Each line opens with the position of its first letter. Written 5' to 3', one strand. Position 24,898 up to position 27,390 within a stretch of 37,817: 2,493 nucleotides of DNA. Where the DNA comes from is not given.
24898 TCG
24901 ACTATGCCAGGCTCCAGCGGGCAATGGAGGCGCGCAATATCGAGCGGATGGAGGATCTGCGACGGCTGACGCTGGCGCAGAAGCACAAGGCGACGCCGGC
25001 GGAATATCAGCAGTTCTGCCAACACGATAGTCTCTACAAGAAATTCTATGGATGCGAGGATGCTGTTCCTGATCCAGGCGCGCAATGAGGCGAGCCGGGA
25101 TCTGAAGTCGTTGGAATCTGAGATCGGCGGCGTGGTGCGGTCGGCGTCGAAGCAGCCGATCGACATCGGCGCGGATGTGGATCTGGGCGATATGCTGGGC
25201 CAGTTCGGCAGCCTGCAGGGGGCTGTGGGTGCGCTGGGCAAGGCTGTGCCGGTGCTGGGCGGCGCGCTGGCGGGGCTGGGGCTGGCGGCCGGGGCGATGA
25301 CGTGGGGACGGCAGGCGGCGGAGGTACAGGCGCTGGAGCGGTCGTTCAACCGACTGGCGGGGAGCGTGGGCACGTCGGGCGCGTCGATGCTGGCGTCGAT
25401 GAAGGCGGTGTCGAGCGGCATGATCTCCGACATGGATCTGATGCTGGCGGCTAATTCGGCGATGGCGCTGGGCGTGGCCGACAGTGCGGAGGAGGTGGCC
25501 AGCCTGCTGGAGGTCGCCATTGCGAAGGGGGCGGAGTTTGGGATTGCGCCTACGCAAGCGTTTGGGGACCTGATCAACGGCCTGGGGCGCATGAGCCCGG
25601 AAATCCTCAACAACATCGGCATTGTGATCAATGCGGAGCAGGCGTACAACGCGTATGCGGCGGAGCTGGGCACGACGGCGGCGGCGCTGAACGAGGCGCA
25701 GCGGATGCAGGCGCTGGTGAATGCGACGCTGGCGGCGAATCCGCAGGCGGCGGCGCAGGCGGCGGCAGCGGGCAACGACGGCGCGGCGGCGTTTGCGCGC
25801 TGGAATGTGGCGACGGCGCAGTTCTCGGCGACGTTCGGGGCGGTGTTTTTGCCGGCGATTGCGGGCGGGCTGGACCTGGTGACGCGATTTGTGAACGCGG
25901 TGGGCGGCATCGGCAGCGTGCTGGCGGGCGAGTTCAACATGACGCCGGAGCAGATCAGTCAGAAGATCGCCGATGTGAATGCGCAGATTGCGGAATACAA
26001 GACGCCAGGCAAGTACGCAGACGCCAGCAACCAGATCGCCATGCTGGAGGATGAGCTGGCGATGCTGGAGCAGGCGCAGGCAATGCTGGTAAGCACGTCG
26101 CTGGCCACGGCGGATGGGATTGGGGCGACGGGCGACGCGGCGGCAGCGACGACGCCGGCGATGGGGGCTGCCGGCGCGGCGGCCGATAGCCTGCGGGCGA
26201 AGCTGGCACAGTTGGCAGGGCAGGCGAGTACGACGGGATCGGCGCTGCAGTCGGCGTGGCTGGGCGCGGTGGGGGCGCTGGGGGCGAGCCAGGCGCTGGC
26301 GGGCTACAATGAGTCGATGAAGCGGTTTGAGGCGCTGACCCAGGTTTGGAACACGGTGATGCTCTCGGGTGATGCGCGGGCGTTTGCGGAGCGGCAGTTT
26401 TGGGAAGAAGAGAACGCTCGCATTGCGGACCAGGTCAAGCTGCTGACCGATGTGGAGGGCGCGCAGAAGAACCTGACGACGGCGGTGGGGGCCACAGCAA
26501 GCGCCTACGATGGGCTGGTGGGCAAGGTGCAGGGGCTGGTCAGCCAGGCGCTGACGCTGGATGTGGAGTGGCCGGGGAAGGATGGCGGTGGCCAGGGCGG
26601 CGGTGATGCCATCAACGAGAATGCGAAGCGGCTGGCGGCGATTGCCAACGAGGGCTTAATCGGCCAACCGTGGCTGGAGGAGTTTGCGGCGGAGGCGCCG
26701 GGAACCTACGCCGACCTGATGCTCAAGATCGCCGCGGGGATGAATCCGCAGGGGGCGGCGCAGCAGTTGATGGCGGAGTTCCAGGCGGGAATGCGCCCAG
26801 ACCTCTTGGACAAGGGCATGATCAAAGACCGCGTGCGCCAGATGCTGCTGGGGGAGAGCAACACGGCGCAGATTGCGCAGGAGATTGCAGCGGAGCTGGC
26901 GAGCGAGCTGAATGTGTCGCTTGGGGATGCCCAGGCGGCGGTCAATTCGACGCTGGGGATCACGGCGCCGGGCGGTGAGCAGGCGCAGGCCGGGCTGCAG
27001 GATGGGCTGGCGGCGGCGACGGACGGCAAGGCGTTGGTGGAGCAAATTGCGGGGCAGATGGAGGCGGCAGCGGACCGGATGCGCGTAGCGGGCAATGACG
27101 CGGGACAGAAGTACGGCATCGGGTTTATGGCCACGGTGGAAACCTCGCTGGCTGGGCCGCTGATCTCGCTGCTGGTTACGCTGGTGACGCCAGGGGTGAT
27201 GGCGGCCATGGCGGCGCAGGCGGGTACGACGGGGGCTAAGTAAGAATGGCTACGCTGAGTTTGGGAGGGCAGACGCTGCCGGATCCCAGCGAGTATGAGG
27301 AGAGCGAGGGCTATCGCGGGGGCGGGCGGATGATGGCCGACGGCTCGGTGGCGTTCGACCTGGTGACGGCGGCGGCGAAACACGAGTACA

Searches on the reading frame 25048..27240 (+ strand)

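Call 12: search_protein_families(library=phrogs, max_evalue=0.001, proteins=[window:25048-27240:+])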
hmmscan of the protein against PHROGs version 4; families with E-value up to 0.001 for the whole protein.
window:25048-27240:+ (731 aa): 1 family
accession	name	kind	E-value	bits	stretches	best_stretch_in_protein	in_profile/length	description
phrog_3779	-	tail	4.4e-07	29.3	1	102-488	221-600/1225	tail length tape measure protein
